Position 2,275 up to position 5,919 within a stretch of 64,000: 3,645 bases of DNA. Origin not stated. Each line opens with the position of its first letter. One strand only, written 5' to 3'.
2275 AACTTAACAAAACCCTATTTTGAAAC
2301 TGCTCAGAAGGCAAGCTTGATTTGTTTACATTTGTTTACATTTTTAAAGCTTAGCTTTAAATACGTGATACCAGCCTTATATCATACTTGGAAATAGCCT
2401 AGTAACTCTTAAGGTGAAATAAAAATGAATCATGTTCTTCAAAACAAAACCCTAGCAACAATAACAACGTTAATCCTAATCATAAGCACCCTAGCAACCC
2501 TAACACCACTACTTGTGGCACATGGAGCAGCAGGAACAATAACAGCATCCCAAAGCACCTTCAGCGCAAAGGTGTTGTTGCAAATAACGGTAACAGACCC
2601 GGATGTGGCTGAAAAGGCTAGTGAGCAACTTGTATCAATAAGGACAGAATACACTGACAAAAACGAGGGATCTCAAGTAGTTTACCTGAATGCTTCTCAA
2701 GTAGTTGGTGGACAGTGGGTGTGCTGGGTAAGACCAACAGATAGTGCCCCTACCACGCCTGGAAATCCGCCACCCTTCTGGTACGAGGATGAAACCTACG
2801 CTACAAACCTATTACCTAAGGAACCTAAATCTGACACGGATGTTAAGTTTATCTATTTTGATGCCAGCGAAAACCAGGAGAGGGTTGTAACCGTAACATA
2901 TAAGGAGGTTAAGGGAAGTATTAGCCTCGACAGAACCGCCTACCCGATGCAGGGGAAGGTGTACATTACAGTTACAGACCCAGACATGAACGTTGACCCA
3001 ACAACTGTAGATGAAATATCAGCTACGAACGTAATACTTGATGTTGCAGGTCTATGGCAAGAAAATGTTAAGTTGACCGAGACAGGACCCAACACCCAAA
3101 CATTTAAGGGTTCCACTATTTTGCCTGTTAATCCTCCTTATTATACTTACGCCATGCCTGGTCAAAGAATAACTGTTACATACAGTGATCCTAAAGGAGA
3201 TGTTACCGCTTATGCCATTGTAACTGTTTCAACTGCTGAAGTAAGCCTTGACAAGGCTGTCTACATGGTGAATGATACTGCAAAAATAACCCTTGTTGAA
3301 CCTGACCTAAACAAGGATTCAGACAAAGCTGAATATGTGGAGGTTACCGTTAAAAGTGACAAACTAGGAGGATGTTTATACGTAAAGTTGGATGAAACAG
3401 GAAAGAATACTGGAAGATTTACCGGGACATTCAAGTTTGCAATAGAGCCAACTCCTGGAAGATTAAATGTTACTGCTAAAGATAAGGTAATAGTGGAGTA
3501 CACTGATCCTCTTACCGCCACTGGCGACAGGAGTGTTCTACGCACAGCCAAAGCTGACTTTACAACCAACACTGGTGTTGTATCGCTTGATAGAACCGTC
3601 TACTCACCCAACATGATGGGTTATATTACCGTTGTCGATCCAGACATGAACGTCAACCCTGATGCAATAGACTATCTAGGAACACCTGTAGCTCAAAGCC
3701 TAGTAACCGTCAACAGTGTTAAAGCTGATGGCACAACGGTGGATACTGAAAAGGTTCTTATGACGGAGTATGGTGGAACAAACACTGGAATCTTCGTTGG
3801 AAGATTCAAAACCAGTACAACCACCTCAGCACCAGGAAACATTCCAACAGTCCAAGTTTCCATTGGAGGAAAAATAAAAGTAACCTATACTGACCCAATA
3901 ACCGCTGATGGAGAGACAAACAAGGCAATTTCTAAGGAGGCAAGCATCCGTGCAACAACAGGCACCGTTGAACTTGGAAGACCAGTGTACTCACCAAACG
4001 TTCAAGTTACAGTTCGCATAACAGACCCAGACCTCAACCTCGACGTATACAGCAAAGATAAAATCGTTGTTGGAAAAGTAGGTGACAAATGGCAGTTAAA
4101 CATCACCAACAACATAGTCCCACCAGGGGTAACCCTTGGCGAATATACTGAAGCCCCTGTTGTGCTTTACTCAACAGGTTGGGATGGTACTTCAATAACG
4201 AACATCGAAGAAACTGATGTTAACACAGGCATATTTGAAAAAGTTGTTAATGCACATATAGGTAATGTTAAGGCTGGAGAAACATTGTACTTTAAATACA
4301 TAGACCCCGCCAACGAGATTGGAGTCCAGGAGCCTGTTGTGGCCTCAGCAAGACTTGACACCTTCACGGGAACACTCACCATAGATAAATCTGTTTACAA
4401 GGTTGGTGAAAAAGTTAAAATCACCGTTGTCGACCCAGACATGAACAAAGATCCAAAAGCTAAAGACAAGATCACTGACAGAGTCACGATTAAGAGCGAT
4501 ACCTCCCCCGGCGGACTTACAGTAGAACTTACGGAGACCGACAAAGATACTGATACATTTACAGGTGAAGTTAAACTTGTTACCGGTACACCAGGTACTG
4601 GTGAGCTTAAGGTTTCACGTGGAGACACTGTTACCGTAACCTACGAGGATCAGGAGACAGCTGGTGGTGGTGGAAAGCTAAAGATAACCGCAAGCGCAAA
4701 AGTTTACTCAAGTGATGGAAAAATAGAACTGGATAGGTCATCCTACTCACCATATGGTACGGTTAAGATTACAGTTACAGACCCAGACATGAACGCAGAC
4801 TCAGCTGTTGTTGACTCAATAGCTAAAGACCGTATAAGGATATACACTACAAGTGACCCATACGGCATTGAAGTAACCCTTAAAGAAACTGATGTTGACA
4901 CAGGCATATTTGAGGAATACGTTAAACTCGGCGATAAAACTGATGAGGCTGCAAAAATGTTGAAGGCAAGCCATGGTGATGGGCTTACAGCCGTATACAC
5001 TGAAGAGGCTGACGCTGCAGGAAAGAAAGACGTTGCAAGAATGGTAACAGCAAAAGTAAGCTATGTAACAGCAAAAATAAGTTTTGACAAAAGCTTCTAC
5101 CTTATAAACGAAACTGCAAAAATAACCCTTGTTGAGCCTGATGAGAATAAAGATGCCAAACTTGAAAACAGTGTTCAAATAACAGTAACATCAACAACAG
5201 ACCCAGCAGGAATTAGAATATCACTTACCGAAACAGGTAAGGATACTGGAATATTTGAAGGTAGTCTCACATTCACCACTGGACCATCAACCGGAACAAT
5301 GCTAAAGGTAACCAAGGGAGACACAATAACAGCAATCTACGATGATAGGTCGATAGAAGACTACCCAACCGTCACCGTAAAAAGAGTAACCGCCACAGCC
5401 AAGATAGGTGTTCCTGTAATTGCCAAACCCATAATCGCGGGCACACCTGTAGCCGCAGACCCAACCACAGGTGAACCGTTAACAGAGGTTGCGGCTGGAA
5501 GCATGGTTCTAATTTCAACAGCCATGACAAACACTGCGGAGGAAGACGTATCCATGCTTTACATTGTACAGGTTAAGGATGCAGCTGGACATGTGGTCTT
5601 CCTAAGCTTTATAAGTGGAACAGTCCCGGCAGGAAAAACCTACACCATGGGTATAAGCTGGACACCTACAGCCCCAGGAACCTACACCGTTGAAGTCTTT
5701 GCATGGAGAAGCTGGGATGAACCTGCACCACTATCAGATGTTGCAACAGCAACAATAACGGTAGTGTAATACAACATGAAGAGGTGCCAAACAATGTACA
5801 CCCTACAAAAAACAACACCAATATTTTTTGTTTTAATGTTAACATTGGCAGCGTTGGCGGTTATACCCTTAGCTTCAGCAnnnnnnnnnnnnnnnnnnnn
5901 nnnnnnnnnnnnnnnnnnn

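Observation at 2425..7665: S-layer-like operon: giant repeat protein plus two paralogous SlaB-like stalk/anchor proteins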

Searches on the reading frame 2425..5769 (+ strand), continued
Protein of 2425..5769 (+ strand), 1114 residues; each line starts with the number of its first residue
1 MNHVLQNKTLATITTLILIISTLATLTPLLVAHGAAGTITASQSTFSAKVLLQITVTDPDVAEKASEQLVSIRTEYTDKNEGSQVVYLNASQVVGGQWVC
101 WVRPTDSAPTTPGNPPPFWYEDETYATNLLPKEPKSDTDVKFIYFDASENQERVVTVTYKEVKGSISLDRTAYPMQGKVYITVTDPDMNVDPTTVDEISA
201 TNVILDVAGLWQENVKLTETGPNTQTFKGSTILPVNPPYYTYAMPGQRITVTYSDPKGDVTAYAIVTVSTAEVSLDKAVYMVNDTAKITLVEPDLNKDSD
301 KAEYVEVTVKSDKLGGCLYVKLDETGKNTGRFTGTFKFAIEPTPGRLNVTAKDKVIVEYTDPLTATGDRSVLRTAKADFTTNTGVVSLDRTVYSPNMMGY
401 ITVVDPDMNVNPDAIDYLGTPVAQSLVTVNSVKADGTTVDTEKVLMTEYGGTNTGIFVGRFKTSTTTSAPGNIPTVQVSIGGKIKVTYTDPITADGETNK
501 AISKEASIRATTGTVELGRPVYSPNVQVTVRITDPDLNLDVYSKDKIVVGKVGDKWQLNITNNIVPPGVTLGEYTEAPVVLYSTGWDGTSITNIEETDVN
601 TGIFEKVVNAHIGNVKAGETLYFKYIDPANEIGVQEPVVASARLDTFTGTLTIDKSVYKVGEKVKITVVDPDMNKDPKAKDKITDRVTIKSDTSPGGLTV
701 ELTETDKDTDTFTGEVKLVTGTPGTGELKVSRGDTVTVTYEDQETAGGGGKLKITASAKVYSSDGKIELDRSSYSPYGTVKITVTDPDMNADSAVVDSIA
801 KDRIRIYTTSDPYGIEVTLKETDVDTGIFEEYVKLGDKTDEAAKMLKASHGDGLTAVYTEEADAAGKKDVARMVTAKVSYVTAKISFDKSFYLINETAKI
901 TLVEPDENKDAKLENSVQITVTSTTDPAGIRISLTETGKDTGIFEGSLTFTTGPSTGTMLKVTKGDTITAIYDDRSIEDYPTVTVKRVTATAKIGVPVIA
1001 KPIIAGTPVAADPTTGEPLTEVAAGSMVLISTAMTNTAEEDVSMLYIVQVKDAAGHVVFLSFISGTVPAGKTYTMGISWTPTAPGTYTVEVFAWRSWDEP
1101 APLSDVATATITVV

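Call 77: search_protein_families(library=pfam, proteins=[L021:4654-6303:+, L024:5398-6423:+, L022:4900-6354:+, L005:9425-10126:+, L013:9058-9876:+], max_evalue=0.01)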
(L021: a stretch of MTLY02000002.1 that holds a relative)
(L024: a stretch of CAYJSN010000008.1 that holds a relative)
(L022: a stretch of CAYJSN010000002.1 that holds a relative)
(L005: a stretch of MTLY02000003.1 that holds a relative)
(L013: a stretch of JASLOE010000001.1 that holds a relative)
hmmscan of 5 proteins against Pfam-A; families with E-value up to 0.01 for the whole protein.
L021:4654-6303:+ (549 aa): 0 families

L024:5398-6423:+ (341 aa): 2 families
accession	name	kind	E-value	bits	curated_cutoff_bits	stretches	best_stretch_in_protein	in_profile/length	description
PF11906.13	DUF3426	-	1.8e-06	28.6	27.7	0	39-92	70-132/147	Protein of unknown function (DUF3426)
PF24507.1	Ig_CFAP65_4th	-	0.008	17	27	0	259-328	4-70/76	CFAP65, fourth Ig-like domain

L022:4900-6354:+ (484 aa): 0 families

L005:9425-10126:+ (233 aa): 2 families
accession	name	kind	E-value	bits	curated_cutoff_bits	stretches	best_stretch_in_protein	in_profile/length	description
PF01391.23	Collagen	-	2.4e-08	34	27.2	1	158-205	9-56/60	Collagen triple helix repeat (20 copies)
PF01835.25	MG2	-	1.6e-06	28.9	32.8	1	34-117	4-95/96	MG2 domain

L013:9058-9876:+ (272 aa): 0 families

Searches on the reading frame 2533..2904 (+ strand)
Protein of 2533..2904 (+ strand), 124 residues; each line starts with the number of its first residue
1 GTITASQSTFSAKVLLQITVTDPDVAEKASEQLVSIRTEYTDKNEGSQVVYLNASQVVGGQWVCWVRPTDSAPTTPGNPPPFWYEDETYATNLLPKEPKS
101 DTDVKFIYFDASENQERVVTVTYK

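Call 81: search_protein_families(library=pfam, proteins=[window:2533-2904:+], max_evalue=0.1)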
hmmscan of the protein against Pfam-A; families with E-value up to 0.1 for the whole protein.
window:2533-2904:+ (124 aa): 0 families

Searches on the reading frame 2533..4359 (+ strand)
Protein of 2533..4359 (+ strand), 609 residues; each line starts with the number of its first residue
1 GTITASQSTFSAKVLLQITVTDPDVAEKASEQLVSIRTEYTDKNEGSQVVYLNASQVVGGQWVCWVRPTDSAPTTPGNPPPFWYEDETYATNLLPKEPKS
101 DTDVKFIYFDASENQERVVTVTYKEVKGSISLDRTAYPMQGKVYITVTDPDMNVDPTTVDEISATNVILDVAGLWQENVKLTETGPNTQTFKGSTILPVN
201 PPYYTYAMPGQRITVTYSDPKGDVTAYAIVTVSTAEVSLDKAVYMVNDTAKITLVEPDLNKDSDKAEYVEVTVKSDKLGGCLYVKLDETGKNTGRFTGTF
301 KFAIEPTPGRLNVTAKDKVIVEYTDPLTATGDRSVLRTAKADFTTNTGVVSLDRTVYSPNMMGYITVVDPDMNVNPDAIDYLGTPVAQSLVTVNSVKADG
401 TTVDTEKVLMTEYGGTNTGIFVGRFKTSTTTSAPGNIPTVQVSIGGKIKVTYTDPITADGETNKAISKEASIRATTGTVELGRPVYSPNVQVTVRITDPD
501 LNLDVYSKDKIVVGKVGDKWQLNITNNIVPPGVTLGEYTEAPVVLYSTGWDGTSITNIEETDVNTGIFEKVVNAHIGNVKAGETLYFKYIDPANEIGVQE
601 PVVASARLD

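Call 95: search_solved_structures(query=window:2533-4359:+, max_evalue=1, show_alignments=0)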
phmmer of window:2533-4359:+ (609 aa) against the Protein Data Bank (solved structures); distinct sequences matched with E-value up to 1: 3.
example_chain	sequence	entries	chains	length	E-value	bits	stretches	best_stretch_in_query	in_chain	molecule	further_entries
8c8k_A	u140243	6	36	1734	3.5e-21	78.4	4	210-326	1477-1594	Cell surface protein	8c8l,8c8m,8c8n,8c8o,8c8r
5toj_D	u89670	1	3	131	0.92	11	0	247-293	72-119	Single-domain antibody F-VHH-4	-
5tp3_A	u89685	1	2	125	0.96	10.9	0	247-293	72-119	F-VHH-4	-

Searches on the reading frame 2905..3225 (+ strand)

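Call 81: search_protein_families(library=pfam, proteins=[window:2905-3225:+], max_evalue=0.1)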
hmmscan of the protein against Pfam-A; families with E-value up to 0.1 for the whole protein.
window:2905-3225:+ (107 aa): 1 family
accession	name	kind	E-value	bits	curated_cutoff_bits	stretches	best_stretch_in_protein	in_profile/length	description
PF11148.14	DUF2922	-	0.04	14.3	25.5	0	18-37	15-34/69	Protein of unknown function (DUF2922)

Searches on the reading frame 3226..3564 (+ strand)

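Call 81: search_protein_families(library=pfam, proteins=[window:3226-3564:+], max_evalue=0.1)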
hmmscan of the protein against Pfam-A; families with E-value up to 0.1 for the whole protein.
window:3226-3564:+ (113 aa): 2 families
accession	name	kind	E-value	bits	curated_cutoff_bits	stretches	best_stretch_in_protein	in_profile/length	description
PF01835.25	MG2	-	0.0087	16.8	32.8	1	7-86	5-82/96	MG2 domain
PF17790.7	MG1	-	0.06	14.1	23.6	0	16-45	61-90/101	Macroglobulin domain MG1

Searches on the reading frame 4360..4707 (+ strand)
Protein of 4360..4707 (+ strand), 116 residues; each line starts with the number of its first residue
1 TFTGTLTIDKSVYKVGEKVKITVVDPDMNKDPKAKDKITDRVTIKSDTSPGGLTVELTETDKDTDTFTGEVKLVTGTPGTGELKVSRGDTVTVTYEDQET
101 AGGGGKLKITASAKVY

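Call 81: search_protein_families(library=pfam, proteins=[window:4360-4707:+], max_evalue=0.1)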
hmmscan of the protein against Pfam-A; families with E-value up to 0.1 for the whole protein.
window:4360-4707:+ (116 aa): 4 families
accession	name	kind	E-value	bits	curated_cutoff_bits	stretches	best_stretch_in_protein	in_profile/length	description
PF01835.25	MG2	-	0.001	19.9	32.8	1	6-85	4-78/96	MG2 domain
PF04234.18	CopC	-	0.005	18.3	23.3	1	7-72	25-89/92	CopC domain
PF07653.23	SH3_2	-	0.056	13.6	21.8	0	78-99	11-33/55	Variant SH3 domain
PF07703.20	A2M_BRD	-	0.075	13.8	22.7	0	6-64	3-67/140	Alpha-2-macroglobulin bait region domain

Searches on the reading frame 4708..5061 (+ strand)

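Call 81: search_protein_families(library=pfam, proteins=[window:4708-5061:+], max_evalue=0.1)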
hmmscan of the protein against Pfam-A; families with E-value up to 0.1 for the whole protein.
window:4708-5061:+ (118 aa): 1 family
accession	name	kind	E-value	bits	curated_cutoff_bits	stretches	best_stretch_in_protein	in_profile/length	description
PF16107.10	DUF4825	-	0.022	15.1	22.7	1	36-64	26-54/99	Domain of unknown function (DUF4825)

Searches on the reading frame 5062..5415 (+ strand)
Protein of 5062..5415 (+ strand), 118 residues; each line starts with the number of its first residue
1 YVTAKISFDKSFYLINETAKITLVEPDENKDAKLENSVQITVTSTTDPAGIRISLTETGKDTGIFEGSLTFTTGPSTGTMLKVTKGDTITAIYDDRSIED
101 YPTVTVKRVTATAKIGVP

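Call 81: search_protein_families(library=pfam, proteins=[window:5062-5415:+], max_evalue=0.1)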
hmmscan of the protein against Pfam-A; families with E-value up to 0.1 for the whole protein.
window:5062-5415:+ (118 aa): 1 family
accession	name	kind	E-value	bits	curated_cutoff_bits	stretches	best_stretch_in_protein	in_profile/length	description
PF01835.25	MG2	-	0.0032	18.2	32.8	1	7-80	5-76/96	MG2 domain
